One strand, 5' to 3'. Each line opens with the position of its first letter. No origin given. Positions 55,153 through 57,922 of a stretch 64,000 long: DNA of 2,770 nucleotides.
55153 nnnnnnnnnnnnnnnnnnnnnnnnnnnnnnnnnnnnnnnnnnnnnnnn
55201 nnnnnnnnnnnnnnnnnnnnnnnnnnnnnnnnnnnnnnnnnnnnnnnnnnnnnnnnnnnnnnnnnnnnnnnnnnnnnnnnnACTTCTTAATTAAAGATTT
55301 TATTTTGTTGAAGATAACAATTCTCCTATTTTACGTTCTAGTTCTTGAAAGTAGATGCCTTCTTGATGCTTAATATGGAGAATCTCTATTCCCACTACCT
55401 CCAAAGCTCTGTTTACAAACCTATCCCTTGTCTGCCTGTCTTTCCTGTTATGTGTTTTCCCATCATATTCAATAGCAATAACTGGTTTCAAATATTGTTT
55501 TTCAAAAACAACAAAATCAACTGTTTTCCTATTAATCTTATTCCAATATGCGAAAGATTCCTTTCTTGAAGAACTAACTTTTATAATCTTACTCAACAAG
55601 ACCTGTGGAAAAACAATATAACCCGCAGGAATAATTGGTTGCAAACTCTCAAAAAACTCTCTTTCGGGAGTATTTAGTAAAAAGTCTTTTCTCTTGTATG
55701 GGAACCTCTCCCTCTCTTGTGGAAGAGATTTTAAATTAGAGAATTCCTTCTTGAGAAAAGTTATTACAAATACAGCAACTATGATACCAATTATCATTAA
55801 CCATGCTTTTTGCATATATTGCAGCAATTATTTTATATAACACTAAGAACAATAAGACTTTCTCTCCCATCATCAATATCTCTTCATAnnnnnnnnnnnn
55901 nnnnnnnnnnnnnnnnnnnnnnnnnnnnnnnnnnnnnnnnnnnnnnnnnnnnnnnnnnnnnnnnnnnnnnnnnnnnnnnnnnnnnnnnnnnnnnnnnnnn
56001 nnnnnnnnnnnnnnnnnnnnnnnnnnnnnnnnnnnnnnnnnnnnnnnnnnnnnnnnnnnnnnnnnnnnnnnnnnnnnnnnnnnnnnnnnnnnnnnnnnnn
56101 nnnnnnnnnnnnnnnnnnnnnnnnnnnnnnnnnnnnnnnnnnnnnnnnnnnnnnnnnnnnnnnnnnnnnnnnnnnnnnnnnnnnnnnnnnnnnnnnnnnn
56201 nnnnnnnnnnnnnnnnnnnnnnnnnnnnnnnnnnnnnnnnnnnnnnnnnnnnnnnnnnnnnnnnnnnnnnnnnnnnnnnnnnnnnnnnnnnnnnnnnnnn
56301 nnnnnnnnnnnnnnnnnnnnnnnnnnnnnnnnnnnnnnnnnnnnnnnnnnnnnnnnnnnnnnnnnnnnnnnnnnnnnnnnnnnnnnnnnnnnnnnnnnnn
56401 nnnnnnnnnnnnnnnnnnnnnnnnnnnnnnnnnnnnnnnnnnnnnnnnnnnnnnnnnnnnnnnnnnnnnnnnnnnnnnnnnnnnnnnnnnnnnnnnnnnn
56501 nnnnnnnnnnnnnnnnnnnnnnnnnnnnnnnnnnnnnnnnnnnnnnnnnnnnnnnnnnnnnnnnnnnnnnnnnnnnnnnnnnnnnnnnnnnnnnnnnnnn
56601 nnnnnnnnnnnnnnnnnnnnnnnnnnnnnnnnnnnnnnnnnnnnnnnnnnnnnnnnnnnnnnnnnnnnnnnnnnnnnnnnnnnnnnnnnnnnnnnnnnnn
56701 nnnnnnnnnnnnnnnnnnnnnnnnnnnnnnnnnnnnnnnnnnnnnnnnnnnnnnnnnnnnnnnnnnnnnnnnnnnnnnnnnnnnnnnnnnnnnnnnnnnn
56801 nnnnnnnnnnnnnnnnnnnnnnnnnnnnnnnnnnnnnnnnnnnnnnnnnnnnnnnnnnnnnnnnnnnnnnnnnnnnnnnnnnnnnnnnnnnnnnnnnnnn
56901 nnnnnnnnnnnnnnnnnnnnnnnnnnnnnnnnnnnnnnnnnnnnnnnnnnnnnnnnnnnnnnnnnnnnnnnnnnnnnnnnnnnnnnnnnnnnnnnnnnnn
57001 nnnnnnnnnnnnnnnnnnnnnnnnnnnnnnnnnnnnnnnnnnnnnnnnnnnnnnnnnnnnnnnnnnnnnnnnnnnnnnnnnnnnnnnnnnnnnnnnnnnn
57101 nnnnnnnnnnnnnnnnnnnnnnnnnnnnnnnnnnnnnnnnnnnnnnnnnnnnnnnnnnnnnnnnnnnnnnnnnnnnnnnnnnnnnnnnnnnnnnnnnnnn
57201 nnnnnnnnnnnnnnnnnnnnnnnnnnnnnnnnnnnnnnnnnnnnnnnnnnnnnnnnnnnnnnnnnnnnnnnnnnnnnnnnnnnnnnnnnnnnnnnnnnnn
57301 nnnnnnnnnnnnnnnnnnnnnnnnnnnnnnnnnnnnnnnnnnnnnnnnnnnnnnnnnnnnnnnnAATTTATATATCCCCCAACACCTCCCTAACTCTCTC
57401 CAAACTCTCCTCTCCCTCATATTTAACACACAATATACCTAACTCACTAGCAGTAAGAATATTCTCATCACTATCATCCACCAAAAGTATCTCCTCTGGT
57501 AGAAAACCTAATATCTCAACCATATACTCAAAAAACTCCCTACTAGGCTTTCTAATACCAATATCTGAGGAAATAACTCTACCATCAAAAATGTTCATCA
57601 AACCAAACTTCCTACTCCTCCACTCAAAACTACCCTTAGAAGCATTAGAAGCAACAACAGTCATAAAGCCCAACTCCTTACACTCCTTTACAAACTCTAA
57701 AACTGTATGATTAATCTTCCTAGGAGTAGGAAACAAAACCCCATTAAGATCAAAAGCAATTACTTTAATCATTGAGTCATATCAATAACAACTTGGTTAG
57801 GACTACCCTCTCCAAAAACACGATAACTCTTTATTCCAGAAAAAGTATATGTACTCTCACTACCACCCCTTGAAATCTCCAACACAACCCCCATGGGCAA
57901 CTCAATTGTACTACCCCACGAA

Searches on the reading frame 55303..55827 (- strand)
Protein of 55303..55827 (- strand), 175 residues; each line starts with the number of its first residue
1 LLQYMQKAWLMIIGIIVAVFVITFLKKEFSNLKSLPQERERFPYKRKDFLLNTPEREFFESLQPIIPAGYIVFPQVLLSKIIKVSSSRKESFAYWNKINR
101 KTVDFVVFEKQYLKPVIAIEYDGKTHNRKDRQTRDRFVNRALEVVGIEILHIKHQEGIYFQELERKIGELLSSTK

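Call 52: search_protein_families(library=pfam, proteins=[window:55303-55827:-], max_evalue=0.001)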
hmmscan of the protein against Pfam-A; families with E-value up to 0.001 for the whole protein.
window:55303-55827:- (175 aa): 2 families
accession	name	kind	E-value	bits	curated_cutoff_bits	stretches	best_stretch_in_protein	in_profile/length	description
PF10881.14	DUF2726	-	6.2e-30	104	24.7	1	50-168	4-124/126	Protein of unknown function (DUF2726)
PF18741.7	MTES_1575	-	2.1e-06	28.1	38.2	1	97-164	21-86/96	REase_MTES_1575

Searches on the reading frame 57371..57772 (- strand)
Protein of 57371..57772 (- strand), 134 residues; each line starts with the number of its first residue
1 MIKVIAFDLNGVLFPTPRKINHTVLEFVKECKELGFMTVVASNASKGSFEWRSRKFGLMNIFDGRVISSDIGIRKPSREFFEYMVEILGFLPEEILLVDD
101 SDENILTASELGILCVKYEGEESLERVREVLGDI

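Call 20: search_protein_families(library=pfam, proteins=[window:57371-57772:-], max_evalue=0.001)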
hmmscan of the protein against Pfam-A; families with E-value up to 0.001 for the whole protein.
window:57371-57772:- (134 aa): 3 families
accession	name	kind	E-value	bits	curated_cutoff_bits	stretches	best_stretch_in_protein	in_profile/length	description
PF00702.32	Hydrolase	-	1.3e-14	55.5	26.4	1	19-112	98-191/191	haloacid dehalogenase-like hydrolase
PF13419.12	HAD_2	-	1e-11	45.7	23.8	1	23-116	83-176/178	Haloacid dehalogenase-like hydrolase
PF13242.12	Hydrolase_like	-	0.00052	20.3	22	1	73-117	2-47/75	HAD-hyrolase-like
